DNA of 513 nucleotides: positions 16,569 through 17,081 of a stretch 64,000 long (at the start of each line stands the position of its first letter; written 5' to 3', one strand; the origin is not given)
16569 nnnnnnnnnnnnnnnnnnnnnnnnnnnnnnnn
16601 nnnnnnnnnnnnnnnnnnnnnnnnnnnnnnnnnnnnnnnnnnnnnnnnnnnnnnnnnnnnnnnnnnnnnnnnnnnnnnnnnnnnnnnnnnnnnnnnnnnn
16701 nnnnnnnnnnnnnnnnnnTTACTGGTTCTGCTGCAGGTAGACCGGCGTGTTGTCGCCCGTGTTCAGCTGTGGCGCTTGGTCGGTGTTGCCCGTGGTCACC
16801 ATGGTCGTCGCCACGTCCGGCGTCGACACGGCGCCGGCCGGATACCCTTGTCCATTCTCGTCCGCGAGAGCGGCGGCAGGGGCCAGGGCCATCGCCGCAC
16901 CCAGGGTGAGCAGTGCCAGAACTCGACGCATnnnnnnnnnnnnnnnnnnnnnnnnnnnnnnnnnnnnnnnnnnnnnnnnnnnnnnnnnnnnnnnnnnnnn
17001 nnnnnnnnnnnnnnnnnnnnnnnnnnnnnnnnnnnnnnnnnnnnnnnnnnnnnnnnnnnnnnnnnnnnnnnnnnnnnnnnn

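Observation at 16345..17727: Tandem paralogous secreted peptide genes with conserved termini and hypervariable core, beside an HxlR regulator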

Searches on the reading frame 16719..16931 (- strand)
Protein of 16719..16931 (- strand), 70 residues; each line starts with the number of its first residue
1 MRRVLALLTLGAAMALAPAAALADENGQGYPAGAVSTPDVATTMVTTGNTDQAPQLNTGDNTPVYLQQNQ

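Call 3: search_protein_families(library=pfam, proteins=[window:16719-16931:-], max_evalue=1)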
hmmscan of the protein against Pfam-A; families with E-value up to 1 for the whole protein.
window:16719-16931:- (70 aa): 1 family
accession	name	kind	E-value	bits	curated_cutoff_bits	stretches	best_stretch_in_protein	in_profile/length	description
PF13985.11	YbgS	-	0.055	14.1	27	1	5-61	4-58/124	YbgS-like protein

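Call 4: search_protein_families(library=ncbifam, proteins=[window:16719-16931:-], max_evalue=1)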
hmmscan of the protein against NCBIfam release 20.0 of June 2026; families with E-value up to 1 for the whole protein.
window:16719-16931:- (70 aa): 1 family
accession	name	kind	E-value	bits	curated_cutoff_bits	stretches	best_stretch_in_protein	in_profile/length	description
NF033636.1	acid_shock_Asr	equivalog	0.096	13.5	50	1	1-45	1-43/119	acid resistance repetitive basic protein Asr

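Call 6: find_homologous_proteins(query=window:16719-16931:-, max_evalue=0.01)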
Query window:16719-16931:- (70 aa): 2 proteins with E <= 0.01 among 9 candidates.
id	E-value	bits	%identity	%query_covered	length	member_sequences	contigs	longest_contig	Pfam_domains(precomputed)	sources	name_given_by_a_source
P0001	2.5e-36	140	100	100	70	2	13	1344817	-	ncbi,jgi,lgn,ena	-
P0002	4.7e-14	70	63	100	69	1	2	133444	-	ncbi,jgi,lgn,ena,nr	ncbi:MAG TPA: hypothetical protein VKZ50_17340 [bacterium]|nr:hypothetical protein [bacterium]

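Call 9: find_encoding_contigs(protein=P0002, flank=6000)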
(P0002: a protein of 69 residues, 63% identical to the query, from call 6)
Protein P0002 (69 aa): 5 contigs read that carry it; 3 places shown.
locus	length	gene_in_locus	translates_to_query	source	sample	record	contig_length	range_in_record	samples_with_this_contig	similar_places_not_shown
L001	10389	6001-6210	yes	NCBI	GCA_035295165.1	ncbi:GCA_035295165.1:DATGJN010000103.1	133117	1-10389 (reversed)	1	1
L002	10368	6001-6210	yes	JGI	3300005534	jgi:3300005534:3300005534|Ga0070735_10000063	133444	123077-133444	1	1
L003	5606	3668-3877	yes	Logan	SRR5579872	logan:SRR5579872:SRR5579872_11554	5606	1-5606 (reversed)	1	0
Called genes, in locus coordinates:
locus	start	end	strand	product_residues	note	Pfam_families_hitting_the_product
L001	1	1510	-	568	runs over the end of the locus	PF02653:BPD_transp_2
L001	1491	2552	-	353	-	PF02653:BPD_transp_2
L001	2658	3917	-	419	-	PF13458:Peripla_BP_6, PF01094:ANF_receptor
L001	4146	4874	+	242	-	PF00702:Hydrolase, PF12710:HAD, PF13419:HAD_2, PF13242:Hydrolase_like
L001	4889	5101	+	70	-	PF10944:DUF2630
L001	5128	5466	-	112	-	PF01638:HxlR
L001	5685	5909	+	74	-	-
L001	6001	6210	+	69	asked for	-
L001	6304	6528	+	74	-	-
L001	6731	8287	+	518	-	PF00496:SBP_bac_5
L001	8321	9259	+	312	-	PF19300:BPD_transp_1_N, PF00528:BPD_transp_1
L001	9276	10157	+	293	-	PF12911:OppC_N, PF00528:BPD_transp_1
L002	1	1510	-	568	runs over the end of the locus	PF02653:BPD_transp_2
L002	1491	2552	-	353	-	PF02653:BPD_transp_2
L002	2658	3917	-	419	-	PF13458:Peripla_BP_6, PF01094:ANF_receptor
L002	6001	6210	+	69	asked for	-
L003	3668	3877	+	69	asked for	-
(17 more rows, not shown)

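Call 10: find_encoding_contigs(protein=P0001, flank=6000)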
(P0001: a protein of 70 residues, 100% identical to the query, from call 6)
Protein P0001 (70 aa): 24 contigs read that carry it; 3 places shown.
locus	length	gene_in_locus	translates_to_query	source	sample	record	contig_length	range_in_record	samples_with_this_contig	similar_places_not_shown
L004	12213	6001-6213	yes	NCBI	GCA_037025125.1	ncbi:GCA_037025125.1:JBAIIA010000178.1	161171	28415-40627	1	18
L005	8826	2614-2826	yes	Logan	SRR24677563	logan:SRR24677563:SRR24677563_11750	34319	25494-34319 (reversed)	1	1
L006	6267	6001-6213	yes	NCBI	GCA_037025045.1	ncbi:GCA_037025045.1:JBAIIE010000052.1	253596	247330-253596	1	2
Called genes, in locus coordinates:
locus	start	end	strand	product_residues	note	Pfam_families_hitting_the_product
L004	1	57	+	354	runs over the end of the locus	PF04055:Radical_SAM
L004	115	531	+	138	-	PF07883:Cupin_2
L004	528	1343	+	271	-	PF09837:DUF2064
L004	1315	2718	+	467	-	PF26314:MptA_B_family, PF09594:GT87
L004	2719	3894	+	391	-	PF01073:3Beta_HSD, PF01370:Epimerase, PF02719:Polysacc_synt_2 (weak), PF05368:NmrA (weak), PF07993:NAD_binding_4, PF16363:GDP_Man_Dehyd, PF01370:Epimerase, PF16363:GDP_Man_Dehyd, +2 more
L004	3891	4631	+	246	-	PF00535:Glycos_transf_2, PF13641:Glyco_tranf_2_3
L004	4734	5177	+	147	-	PF01740:STAS, PF13466:STAS_2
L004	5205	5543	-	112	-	PF01638:HxlR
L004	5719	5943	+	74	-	-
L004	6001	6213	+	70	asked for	-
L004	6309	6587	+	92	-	-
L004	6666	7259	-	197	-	PF01243:PNPOx_N, PF12900:Pyridox_ox_2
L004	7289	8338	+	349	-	PF12844:HTH_19, PF13413:HTH_25, PF13560:HTH_31 (faint), PF13464:RodZ_C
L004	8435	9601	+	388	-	PF07969:Amidohydro_3 (weak), PF01979:Amidohydro_1, PF07969:Amidohydro_3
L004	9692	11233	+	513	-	-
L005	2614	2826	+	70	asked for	-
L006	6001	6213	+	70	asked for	-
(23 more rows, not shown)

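Call 30: search_protein_representatives(alignment_id=A4)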
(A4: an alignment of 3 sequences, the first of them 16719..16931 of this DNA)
Query: 3 sequences, 70 profile positions. Proteins with E-value up to 0.001 (for the whole library): 14; up to 1e-10: 5; up to 1e-30: 1. The best 14 are listed.
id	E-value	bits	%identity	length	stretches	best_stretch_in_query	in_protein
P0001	3.4e-36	139.7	-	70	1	1-70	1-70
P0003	1.8e-30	121.4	-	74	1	1-70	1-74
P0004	1.3e-15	73.8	-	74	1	1-69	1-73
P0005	3.1e-14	69.3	-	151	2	1-34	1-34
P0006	5.9e-12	62.0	-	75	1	1-67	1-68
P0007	7.3e-09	52.1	-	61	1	1-33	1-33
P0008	3.2e-08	50.1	-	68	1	1-54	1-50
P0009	4.2e-08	49.7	-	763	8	13-50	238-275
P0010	1.2e-07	48.3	-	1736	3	29-65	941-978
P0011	2.9e-05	40.6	-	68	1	1-50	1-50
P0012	1.4e-04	38.4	-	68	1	2-48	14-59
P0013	2.6e-04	37.5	-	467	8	20-56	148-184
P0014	8.2e-04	36.0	-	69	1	1-48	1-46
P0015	8.9e-04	35.8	-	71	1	1-36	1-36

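Call 32: find_encoding_contigs(protein=P0006, flank=4000, max_places=3)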
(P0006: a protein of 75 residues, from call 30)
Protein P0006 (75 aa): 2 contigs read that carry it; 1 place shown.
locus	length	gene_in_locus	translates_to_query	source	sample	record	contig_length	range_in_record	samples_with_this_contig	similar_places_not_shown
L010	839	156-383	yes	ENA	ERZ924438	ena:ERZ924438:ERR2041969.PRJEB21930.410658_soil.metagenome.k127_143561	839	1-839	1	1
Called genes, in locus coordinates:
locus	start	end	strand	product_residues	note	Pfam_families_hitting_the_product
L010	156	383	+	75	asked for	-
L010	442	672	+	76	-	-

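Call 33: find_encoding_contigs(protein=P0008, flank=4000, max_places=3)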
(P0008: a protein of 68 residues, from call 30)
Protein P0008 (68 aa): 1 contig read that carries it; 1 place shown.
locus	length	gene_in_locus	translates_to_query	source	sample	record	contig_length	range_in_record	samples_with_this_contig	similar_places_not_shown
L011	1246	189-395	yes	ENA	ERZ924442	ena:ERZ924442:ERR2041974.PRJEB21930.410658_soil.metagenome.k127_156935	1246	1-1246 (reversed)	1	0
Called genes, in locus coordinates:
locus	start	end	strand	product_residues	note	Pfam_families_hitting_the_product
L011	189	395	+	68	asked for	-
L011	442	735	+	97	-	-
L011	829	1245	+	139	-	?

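Call 39: find_encoding_contigs(protein=P0007, flank=4000, max_places=3)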
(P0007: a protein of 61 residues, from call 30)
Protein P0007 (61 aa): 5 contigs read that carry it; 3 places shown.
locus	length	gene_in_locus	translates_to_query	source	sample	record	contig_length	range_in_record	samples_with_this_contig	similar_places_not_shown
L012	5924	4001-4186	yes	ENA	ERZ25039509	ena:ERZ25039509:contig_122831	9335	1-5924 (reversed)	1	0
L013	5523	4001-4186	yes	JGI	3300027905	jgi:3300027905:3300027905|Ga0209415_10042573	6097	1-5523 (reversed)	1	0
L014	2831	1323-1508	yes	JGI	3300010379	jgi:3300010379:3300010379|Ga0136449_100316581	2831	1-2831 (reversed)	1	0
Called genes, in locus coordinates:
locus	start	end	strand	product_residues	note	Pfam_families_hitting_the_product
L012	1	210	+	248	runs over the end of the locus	PF12055:DUF3536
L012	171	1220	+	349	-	-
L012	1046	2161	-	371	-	PF02012:BNR (faint), PF15902:Sortilin-Vps10 (weak)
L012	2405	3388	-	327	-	-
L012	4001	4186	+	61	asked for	-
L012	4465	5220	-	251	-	PF09369:MZB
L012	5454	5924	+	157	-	?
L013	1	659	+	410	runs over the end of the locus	?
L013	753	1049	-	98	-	-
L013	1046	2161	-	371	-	PF14870:PSII_BNR (faint), PF02012:BNR (faint), PF15902:Sortilin-Vps10 (weak)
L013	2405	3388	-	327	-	-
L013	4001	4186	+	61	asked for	-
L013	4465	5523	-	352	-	?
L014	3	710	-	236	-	?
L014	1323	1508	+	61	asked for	-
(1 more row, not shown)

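Call 40: find_encoding_contigs(protein=P0012, flank=4000, max_places=3)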
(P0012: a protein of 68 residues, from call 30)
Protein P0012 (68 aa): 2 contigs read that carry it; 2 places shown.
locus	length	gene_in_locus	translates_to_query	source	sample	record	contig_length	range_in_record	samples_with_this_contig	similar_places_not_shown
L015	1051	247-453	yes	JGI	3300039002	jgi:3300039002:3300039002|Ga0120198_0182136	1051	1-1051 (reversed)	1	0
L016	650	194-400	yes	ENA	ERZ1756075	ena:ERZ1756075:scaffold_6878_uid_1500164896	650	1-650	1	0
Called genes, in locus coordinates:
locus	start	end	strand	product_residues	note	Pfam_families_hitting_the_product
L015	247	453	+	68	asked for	-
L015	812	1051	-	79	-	?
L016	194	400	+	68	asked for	-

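Call 41: find_encoding_contigs(protein=P0014, flank=4000, max_places=3)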
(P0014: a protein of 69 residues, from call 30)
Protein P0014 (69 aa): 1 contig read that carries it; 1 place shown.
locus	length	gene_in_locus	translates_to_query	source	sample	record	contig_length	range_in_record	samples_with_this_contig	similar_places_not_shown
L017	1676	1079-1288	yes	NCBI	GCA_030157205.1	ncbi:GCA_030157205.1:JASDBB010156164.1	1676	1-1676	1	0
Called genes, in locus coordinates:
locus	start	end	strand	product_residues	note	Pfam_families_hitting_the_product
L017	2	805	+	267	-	?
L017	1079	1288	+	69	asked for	-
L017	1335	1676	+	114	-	?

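Call 54: predict_structure(alignment_id=A6)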
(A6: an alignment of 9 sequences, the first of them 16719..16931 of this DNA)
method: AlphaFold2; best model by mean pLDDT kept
length: 70 residues; sequences in the alignment: 9
mean_pLDDT: 55.4   pTM: 0.18
mean pLDDT of the five models: 55.4, 55.1, 52.3, 51.2, 51.0
residues with pLDDT >= 90: 0; 70-90: 0; 50-70: 58; < 50: 12
segments of 3 or more residues with pLDDT < 50: 32-36
pLDDT, mean of each block of 10 residues (from residue 1): 62 59 53 48 52 56 58
secondary structure, 60 per line:
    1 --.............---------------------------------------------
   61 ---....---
elements in order: H3-15 H64-67

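Call 76: search_solved_structures(query=A6, max_evalue=5)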
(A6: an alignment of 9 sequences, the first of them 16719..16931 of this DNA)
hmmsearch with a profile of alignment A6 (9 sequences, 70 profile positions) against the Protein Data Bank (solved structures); distinct sequences matched with E-value up to 5: 7.
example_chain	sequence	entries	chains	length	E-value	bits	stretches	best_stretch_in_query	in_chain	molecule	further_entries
4xz6_A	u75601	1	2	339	0.49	14.1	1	13-38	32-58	Glycine betaine/proline ABC transporter, periplasmic substrate-binding protein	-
10bv_A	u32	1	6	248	0.84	13.3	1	14-39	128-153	Chlorogenic acid esterase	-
8slj_A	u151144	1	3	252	0.85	13.3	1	14-39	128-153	Alpha/beta hydrolase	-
8skm_A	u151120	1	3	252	0.9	13.2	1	14-39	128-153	Chlorogenic acid esterase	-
8h1r_A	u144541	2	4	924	0.94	13.2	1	2-23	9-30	LPS-assembly protein LptD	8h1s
8xlp_5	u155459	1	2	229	1.1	13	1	2-59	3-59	CAC5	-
9jj8_f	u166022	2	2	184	1.2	12.8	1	1-69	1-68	Photosystem I reaction center subunit III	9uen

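Call 77: search_protein_families(library=pfam, alignment_id=A6, max_evalue=0.1)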
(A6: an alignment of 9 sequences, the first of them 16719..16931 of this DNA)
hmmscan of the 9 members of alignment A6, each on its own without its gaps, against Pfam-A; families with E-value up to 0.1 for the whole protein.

A. member 1, window:16719-16931:- (70 aa): 1 family
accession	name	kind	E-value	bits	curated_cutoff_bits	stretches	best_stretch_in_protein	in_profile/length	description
PF13985.11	YbgS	-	0.055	14.1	27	1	5-61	4-58/124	YbgS-like protein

B. families by the number of members that match (of 9 scanned): 2 families
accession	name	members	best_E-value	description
PF13985.11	YbgS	2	0.036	YbgS-like protein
PF00860.26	Xan_ur_permease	1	0.046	Permease family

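Call 79: search_protein_families(library=pfam, proteins=[L011:829-1245:+], max_evalue=0.001)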
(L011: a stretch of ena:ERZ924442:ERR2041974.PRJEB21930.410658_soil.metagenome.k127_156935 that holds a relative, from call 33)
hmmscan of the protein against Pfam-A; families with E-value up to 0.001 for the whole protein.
L011:829-1245:+ (139 aa): 2 families
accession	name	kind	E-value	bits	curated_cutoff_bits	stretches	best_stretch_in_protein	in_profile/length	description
PF00578.27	AhpC-TSA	-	2.7e-29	102.1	26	1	18-139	2-121/124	AhpC/TSA family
PF08534.16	Redoxin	-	1.2e-09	38.6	26.6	1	18-139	3-128/148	Redoxin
